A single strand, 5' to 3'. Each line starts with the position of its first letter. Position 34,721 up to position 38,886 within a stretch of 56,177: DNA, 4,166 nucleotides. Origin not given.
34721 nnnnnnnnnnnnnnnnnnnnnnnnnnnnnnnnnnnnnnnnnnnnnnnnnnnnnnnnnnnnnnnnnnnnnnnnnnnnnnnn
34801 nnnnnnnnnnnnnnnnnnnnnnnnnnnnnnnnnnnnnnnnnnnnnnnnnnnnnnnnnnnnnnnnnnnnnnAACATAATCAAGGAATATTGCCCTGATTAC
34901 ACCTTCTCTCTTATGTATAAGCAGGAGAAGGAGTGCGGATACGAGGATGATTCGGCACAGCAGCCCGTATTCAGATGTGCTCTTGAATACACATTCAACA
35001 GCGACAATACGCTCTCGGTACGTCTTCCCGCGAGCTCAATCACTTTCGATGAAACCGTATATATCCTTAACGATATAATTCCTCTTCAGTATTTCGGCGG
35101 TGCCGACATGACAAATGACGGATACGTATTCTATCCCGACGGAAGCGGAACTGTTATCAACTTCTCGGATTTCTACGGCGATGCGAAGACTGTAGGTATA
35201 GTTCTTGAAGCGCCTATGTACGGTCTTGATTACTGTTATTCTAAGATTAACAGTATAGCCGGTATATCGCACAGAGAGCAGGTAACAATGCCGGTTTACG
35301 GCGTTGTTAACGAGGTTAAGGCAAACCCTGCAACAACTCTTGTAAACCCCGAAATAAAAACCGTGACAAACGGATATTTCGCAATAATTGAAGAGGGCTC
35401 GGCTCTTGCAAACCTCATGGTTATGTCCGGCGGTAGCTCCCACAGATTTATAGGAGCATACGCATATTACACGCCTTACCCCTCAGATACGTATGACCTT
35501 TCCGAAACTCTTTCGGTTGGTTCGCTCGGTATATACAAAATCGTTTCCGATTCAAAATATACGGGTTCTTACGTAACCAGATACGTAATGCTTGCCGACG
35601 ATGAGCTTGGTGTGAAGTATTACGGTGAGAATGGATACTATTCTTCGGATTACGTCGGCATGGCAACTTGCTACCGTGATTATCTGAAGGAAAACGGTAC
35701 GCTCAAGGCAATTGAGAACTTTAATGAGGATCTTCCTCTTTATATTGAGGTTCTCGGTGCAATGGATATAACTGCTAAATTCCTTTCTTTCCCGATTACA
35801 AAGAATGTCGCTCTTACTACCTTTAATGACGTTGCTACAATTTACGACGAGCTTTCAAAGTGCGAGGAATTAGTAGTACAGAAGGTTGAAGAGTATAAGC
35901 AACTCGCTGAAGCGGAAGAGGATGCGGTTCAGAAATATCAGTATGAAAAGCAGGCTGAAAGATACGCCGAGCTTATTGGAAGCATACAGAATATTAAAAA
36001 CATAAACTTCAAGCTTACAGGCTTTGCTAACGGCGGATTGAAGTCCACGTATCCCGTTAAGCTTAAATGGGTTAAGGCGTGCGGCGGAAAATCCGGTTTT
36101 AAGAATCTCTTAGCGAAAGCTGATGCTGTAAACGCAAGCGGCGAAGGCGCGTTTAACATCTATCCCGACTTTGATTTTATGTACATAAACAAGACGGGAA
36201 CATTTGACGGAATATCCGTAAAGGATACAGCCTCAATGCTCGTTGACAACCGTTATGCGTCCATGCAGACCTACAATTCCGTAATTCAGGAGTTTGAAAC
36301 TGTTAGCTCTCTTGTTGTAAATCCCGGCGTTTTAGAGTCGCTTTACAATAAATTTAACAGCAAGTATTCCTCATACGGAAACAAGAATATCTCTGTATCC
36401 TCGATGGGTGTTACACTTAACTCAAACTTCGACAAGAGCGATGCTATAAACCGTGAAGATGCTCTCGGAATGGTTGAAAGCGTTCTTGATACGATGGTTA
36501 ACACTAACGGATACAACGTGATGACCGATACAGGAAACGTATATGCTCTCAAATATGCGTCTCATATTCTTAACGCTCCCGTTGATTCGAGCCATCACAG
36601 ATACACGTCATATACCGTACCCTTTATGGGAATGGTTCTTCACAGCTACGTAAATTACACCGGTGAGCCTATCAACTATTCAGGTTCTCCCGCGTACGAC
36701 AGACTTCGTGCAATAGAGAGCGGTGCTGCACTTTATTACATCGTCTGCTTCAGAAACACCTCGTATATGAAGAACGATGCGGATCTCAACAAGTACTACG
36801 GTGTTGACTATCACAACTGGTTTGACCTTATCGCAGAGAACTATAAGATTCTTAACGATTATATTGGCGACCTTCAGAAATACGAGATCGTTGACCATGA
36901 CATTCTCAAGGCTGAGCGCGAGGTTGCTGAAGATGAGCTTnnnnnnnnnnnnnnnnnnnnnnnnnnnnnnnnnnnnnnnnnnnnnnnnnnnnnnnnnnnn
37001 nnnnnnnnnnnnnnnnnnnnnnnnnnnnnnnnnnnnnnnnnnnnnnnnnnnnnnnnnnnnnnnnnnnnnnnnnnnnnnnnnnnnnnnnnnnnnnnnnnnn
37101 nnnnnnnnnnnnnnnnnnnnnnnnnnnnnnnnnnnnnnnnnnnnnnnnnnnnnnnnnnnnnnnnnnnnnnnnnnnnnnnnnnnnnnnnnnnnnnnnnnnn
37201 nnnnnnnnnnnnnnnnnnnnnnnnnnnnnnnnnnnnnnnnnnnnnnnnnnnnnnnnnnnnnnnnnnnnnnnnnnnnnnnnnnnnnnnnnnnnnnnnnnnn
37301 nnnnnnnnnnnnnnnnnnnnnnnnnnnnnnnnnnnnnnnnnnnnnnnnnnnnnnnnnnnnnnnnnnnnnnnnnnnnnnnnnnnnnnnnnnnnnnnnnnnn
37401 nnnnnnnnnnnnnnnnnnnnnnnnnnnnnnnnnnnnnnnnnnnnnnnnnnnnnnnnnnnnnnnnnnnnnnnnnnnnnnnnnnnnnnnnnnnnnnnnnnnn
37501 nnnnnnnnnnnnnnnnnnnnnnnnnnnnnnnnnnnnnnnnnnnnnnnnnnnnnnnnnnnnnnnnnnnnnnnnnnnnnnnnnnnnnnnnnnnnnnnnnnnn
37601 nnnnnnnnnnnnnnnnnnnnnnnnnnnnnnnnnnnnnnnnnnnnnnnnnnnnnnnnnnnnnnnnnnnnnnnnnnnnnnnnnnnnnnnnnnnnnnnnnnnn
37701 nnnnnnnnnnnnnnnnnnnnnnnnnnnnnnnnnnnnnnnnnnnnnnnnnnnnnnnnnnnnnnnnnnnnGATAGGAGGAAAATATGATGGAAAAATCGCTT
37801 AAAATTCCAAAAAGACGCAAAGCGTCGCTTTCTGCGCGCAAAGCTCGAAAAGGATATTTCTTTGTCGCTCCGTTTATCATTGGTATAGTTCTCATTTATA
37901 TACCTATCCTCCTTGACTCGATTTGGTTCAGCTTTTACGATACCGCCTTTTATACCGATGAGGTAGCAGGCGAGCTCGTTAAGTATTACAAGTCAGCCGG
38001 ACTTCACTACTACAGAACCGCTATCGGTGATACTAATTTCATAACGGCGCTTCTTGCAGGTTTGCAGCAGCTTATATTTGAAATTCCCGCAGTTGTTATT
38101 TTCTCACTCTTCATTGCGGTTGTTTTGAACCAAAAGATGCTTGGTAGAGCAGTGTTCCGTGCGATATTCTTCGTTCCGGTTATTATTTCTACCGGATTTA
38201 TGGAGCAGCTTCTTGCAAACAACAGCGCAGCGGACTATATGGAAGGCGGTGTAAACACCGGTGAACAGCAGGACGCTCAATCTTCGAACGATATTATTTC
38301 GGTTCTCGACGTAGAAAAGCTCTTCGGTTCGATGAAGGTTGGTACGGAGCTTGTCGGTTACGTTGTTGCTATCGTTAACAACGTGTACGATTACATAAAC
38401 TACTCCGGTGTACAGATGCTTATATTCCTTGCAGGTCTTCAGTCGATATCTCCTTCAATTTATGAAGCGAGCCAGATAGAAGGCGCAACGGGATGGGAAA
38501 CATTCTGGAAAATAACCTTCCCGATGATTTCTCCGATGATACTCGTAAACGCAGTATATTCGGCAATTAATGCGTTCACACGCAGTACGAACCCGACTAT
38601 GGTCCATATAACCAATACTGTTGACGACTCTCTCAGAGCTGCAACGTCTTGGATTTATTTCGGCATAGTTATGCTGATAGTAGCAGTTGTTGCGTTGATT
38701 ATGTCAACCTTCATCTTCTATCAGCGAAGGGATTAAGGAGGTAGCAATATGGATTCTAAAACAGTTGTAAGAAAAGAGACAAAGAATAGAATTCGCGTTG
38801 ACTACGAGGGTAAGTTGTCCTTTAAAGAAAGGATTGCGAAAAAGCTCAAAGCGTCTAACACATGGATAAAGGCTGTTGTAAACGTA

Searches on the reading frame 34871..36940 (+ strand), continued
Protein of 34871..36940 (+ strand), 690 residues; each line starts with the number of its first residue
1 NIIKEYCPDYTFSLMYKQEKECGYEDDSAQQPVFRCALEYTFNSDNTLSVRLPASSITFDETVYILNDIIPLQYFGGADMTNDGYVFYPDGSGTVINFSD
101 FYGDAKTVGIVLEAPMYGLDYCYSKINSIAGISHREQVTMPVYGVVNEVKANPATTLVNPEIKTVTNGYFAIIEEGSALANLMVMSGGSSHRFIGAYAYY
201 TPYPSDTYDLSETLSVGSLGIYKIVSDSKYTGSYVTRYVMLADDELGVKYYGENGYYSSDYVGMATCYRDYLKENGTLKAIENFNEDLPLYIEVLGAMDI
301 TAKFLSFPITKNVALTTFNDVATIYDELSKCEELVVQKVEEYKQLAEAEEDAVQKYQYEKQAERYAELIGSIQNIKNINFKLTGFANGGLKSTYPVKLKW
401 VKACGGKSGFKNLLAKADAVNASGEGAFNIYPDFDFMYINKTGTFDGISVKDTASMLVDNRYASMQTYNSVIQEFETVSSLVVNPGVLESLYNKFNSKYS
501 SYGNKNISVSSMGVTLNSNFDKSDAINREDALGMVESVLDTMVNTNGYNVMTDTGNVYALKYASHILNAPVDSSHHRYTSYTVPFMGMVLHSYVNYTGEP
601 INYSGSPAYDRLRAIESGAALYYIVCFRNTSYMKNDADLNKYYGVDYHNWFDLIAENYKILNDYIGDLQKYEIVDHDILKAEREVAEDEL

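Call 60: find_encoding_contigs(protein=P0340, flank=10000, max_places=1)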
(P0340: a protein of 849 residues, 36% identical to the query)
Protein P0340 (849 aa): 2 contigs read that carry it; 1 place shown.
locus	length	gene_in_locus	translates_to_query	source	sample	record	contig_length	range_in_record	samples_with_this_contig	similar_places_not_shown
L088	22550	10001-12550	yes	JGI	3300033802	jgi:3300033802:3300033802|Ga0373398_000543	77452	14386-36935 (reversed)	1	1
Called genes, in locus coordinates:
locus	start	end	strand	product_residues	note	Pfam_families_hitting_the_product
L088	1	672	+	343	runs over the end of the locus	PF00356:LacI, PF00532:Peripla_BP_1, PF13377:Peripla_BP_3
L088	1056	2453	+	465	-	PF01547:SBP_bac_1, PF13416:SBP_bac_8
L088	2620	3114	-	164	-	-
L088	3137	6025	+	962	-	PF01547:SBP_bac_1, PF13416:SBP_bac_8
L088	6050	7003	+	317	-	PF00528:BPD_transp_1 (faint)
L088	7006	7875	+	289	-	PF00528:BPD_transp_1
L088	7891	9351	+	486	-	PF01436:NHL (faint)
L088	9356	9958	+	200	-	PF04893:Yip1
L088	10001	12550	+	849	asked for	PF18952:DUF5696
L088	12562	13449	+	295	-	PF00528:BPD_transp_1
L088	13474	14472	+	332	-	PF00528:BPD_transp_1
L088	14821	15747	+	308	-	PF00005:ABC_tran, PF13175:AAA_15 (faint), PF13304:AAA_21 (weak), PF13732:DrrA1-3_C (faint)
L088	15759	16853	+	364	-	PF12698:ABC2_membrane_3, PF01061:ABC2_membrane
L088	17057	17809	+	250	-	PF00005:ABC_tran, PF13304:AAA_21 (faint)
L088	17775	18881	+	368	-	PF00364:Biotin_lipoyl (faint), PF25973:BSH_CzcB (weak), PF25967:RND-MFP_C (weak), PF25975:CzcB_C (faint), PF25989:YknX_C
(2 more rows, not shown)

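Call 61: find_encoding_contigs(protein=P0352, flank=10000, max_places=1)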
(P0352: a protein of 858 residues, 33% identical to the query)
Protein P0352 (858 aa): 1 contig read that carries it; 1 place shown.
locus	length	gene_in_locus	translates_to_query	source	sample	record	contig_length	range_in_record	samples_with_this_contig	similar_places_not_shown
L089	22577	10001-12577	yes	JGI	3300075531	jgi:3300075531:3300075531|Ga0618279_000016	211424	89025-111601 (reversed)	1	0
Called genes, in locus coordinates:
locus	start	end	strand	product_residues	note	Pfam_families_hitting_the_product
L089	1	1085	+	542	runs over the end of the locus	PF02927:CelD_N, PF00759:Glyco_hydro_9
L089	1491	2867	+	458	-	PF01547:SBP_bac_1, PF13416:SBP_bac_8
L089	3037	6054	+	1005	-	PF01547:SBP_bac_1, PF13416:SBP_bac_8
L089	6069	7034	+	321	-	PF00528:BPD_transp_1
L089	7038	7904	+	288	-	PF00528:BPD_transp_1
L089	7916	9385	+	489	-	PF01436:NHL (faint)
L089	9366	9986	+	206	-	PF04893:Yip1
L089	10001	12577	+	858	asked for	PF18952:DUF5696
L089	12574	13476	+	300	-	PF00528:BPD_transp_1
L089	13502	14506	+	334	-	PF00528:BPD_transp_1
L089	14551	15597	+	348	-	PF02156:Glyco_hydro_26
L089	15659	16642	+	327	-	-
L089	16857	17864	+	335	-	PF04392:ABC_sub_bind, PF13458:Peripla_BP_6, PF13407:Peripla_BP_4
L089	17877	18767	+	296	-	PF02653:BPD_transp_2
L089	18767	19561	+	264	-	PF00005:ABC_tran, PF02463:SMC_N (weak), PF13304:AAA_21 (faint)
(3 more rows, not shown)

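Call 62: find_encoding_contigs(protein=P0335, flank=10000, max_places=1)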
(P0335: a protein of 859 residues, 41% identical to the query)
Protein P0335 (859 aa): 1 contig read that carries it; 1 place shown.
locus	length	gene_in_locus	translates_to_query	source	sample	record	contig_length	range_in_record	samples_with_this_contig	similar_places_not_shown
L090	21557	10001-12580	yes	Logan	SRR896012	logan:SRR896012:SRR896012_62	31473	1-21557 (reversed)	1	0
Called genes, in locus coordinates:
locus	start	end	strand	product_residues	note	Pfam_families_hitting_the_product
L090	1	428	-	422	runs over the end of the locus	PF01385:OrfB_IS605, PF07282:Cas12f1-like_TNB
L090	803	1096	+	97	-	-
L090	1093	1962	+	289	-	-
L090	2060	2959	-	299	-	PF02311:AraC_binding, PF07883:Cupin_2, PF12833:HTH_18, PF00165:HTH_AraC (weak)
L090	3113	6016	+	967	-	PF01547:SBP_bac_1, PF13416:SBP_bac_8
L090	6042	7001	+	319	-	PF00528:BPD_transp_1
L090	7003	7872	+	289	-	PF00528:BPD_transp_1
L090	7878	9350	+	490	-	PF08450:SGL (faint), PF01436:NHL (faint), PF17170:DUF5128 (faint)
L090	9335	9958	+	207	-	PF04893:Yip1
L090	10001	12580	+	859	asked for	PF18952:DUF5696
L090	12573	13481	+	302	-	-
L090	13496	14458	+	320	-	PF00528:BPD_transp_1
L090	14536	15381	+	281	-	PF03935:SKN1_KRE6_Sbg1, PF26113:GH16_XgeA, PF00722:Glyco_hydro_16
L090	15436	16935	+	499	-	PF01547:SBP_bac_1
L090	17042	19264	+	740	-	PF00933:Glyco_hydro_3, PF01915:Glyco_hydro_3_C, PF14310:Fn3-like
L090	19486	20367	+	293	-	PF19498:DUF6033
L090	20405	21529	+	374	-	-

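Call 71: search_protein_families(library=pfam, proteins=[L081:4327-6300:+, L082:4483-6400:+, L084:3129-5000:+, L085:3114-5000:+, L087:3075-5000:+, L090:3113-5000:+], max_evalue=1)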
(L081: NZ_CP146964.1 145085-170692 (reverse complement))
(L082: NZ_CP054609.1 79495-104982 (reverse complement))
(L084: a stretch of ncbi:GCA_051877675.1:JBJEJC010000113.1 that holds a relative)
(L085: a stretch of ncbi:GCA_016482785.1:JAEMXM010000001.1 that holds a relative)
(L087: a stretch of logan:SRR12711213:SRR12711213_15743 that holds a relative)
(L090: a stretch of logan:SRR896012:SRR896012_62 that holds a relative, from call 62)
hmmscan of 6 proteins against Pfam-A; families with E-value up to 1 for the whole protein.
L081:4327-6300:+ (658 aa): 3 families
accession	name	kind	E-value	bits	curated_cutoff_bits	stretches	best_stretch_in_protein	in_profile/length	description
PF25275.1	Golvesin_C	-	0.0025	18.3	31.6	0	297-323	40-66/132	Golvesin C-terminal domain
PF04108.17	ATG17_like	-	0.049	13.5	43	1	435-497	219-284/355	Autophagy protein ATG17-like domain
PF25389.2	DH_ALS2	-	0.11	13.2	31.2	1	401-483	29-112/178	ALS2, DBL homology domain (DH-domain)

L082:4483-6400:+ (639 aa): 2 families
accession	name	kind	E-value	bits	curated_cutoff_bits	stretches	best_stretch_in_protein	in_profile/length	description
PF17829.7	GH115_C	-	0.0029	17.9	24.1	0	108-157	52-101/172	Glycosyl hydrolase family 115 C-terminal domain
PF25275.1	Golvesin_C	-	0.0044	17.5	31.6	0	307-332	38-63/132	Golvesin C-terminal domain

L084:3129-5000:+ (624 aa): 4 families
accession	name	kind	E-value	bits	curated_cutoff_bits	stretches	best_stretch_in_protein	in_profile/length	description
PF25275.1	Golvesin_C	-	0.00011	22.7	31.6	1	295-322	40-67/132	Golvesin C-terminal domain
PF16990.11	CBM_35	-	0.0076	17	28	0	81-125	21-66/121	Carbohydrate binding module (family 35)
PF06129.17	Chordopox_G3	-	0.08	14.1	22.3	0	143-209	17-85/108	Chordopoxvirus G3 protein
PF21414.2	SMK_beta_su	-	0.22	12.4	27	1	554-617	15-80/90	Salt-mediated killer protoxin 1, beta subunit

L085:3114-5000:+ (629 aa): 1 family
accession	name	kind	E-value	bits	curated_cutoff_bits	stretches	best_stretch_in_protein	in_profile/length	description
PF25275.1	Golvesin_C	-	0.0002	21.9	31.6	1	110-140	37-67/132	Golvesin C-terminal domain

L087:3075-5000:+ (642 aa): 3 families
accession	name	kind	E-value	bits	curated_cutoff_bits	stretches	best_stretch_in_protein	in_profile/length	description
PF25275.1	Golvesin_C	-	1.4e-06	28.8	31.6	2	304-329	42-67/132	Golvesin C-terminal domain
PF16990.11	CBM_35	-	0.0083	16.9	28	0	81-132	12-67/121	Carbohydrate binding module (family 35)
PF18573.7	BclA_C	-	0.054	13.8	38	0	107-146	39-75/128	BclA C-terminal domain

L090:3113-5000:+ (629 aa): 2 families
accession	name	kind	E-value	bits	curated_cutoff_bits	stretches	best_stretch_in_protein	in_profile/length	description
PF25275.1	Golvesin_C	-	0.00012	22.6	31.6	1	304-330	41-67/132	Golvesin C-terminal domain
PF16990.11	CBM_35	-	0.12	13.1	28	0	297-325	29-57/121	Carbohydrate binding module (family 35)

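Call 72: search_protein_representatives(alignment_id=A3)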
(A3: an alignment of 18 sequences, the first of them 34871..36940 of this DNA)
Query: 18 sequences, 1183 profile positions. Proteins with E-value up to 0.001 (for the whole library): 4384; up to 1e-10: 3507; up to 1e-30: 1648. The best 150 are listed.
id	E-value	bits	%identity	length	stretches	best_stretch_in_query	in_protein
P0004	0.0e+00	1828.0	-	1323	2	1-1100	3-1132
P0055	0.0e+00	1762.8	-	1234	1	1-1182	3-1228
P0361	0.0e+00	1597.1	-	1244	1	2-1183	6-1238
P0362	0.0e+00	1511.3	-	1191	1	13-1183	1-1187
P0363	0.0e+00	1468.5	-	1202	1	1-1182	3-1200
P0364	0.0e+00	1440.2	-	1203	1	2-1183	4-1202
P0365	0.0e+00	1427.7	-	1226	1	13-1183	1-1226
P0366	0.0e+00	1421.2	-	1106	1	127-1182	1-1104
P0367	0.0e+00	1403.0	-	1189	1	2-1183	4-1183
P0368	0.0e+00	1394.8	-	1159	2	2-648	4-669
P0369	0.0e+00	1391.7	-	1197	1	2-1179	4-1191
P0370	0.0e+00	1373.7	-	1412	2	2-1110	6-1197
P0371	0.0e+00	1354.3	-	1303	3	71-1115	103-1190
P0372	0.0e+00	1351.4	-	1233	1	2-1169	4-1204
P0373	0.0e+00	1342.5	-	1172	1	18-1179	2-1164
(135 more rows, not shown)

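Call 91: find_encoding_contigs(protein=P0360, flank=10000, max_places=1)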
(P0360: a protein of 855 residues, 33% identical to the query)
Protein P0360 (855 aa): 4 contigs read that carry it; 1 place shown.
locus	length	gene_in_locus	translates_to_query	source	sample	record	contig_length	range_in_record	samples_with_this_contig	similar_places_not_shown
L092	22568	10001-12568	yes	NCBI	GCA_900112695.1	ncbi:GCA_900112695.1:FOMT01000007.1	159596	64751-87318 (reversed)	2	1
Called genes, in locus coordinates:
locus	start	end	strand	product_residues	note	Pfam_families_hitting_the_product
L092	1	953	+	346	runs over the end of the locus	PF00356:LacI, PF00532:Peripla_BP_1, PF13377:Peripla_BP_3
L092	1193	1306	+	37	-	-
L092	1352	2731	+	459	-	PF01547:SBP_bac_1, PF13416:SBP_bac_8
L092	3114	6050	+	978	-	PF01547:SBP_bac_1, PF13416:SBP_bac_8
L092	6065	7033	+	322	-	PF00528:BPD_transp_1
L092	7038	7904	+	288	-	PF00528:BPD_transp_1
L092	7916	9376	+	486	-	PF01436:NHL (faint)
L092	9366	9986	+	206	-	PF04893:Yip1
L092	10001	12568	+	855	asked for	PF18952:DUF5696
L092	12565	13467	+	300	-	PF00528:BPD_transp_1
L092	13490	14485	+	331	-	PF00528:BPD_transp_1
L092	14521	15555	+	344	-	PF02156:Glyco_hydro_26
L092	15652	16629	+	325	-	-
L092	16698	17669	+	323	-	PF22612:GH113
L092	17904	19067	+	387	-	PF12698:ABC2_membrane_3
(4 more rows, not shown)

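Call 92: find_encoding_contigs(protein=P0311, flank=10000, max_places=1)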
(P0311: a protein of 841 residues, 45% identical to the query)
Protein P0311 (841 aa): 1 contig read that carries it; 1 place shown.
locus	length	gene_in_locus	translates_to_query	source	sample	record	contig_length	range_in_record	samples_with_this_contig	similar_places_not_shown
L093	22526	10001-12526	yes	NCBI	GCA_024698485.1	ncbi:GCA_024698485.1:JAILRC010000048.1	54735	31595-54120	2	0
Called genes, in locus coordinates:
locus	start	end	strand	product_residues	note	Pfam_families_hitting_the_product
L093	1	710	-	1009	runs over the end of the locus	PF00512:HisKA, PF02518:HATPase_c, PF00072:Response_reg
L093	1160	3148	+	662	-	PF04616:Glyco_hydro_43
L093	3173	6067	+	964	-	PF01547:SBP_bac_1, PF13416:SBP_bac_8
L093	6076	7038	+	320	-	PF00528:BPD_transp_1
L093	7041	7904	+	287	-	PF00528:BPD_transp_1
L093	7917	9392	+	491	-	PF08450:SGL (weak), PF01436:NHL (weak)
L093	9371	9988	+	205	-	PF04893:Yip1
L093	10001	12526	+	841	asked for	PF18952:DUF5696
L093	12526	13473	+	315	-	PF00528:BPD_transp_1 (weak)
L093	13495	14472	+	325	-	PF00528:BPD_transp_1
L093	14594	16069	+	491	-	PF01547:SBP_bac_1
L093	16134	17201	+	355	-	PF00356:LacI, PF00532:Peripla_BP_1, PF13407:Peripla_BP_4 (faint), PF13377:Peripla_BP_3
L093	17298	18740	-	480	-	PF00015:MCPsignal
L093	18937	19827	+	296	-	PF01259:SAICAR_synt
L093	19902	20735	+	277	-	PF04445:SAM_MT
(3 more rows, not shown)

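Call 93: find_encoding_contigs(protein=P0266, flank=10000, max_places=1)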
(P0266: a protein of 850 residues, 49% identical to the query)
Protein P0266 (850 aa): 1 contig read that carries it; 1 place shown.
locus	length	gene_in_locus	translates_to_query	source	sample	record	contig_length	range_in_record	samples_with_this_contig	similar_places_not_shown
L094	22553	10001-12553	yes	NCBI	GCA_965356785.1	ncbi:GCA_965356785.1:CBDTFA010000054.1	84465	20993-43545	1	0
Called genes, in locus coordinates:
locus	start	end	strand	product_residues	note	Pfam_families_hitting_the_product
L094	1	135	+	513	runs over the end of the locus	PF01676:Metalloenzyme, PF06415:iPGM_N, PF01663:Phosphodiest (weak)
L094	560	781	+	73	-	PF00381:PTS-HPr (weak)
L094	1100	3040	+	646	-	PF04616:Glyco_hydro_43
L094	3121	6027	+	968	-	PF01547:SBP_bac_1, PF13416:SBP_bac_8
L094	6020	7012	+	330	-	PF00528:BPD_transp_1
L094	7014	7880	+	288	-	PF00528:BPD_transp_1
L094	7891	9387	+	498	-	PF08450:SGL (weak), PF17170:DUF5128 (faint), PF01436:NHL (weak)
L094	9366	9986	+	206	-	PF04893:Yip1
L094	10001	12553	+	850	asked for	PF18952:DUF5696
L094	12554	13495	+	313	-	PF00528:BPD_transp_1 (weak)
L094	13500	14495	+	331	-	PF00528:BPD_transp_1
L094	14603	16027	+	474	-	PF01547:SBP_bac_1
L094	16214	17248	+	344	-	PF00356:LacI, PF00532:Peripla_BP_1, PF13407:Peripla_BP_4 (faint), PF13377:Peripla_BP_3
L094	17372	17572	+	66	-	-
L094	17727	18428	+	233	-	-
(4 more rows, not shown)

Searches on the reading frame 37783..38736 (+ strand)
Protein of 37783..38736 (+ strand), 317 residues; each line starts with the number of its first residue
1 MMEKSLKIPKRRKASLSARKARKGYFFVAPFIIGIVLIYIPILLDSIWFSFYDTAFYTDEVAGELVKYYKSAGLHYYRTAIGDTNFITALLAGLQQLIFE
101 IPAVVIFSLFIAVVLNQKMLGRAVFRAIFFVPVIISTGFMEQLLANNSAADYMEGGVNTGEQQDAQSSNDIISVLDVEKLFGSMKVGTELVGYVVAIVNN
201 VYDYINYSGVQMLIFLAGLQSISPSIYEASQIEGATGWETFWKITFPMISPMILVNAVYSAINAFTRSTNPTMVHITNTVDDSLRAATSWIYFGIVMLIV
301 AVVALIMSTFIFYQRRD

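Call 3: search_protein_families(library=pfam, proteins=[window:37783-38736:+], max_evalue=0.01)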
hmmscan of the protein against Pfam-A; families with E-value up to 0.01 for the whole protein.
window:37783-38736:+ (317 aa): 1 family
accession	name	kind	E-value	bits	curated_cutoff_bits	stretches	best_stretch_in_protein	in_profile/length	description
PF00528.27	BPD_transp_1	-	7.6e-12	45.8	26.4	1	209-314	66-176/184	Binding-protein-dependent transport system inner membrane component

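Call 9: search_protein_families(library=ncbifam, proteins=[window:37783-38736:+], max_evalue=0.01)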
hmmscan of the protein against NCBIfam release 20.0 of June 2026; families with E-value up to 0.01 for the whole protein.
window:37783-38736:+ (317 aa): 10 families
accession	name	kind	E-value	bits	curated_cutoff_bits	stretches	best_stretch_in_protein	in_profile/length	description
TIGR00969.1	3a0106s02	subfamily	1e-07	31.7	240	1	219-260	166-207/272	sulfate ABC transporter permease subunit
NF007852.0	PRK10561.1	equivalog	1.9e-07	31.2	335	1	196-292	161-251/295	sn-glycerol-3-phosphate ABC transporter permease UgpA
NF008232.0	PRK10999.1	equivalog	1.7e-06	27.1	392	1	196-253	379-433/520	maltose ABC transporter permease MalF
NF040932.1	ABC_arch_GlcU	equivalog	1.8e-05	24.5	340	1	179-279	122-216/272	glucose ABC transporter permease GlcU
NF008231.0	PRK10998.1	equivalog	0.00011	21.9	261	1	209-267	169-229/296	maltose ABC transporter permease MalG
TIGR01581.1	Mo_ABC_porter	hypoth_equivalog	0.00024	20.6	210.3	1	216-260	123-167/225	ABC transporter permease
TIGR02139.1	permease_CysT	equivalog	0.00094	18.8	246.1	1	185-258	127-194/265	sulfate ABC transporter permease subunit CysT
NF040931.1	ABC_arch_GlcT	equivalog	0.0014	18.3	360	1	206-298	153-244/278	glucose ABC transporter permease GlcT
TIGR02140.1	permease_CysW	equivalog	0.0054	16.3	329.1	0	71-136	30-96/261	sulfate ABC transporter permease subunit CysW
TIGR02141.1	modB_ABC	equivalog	0.008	15.8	182.6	0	219-259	103-143/208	molybdate ABC transporter permease subunit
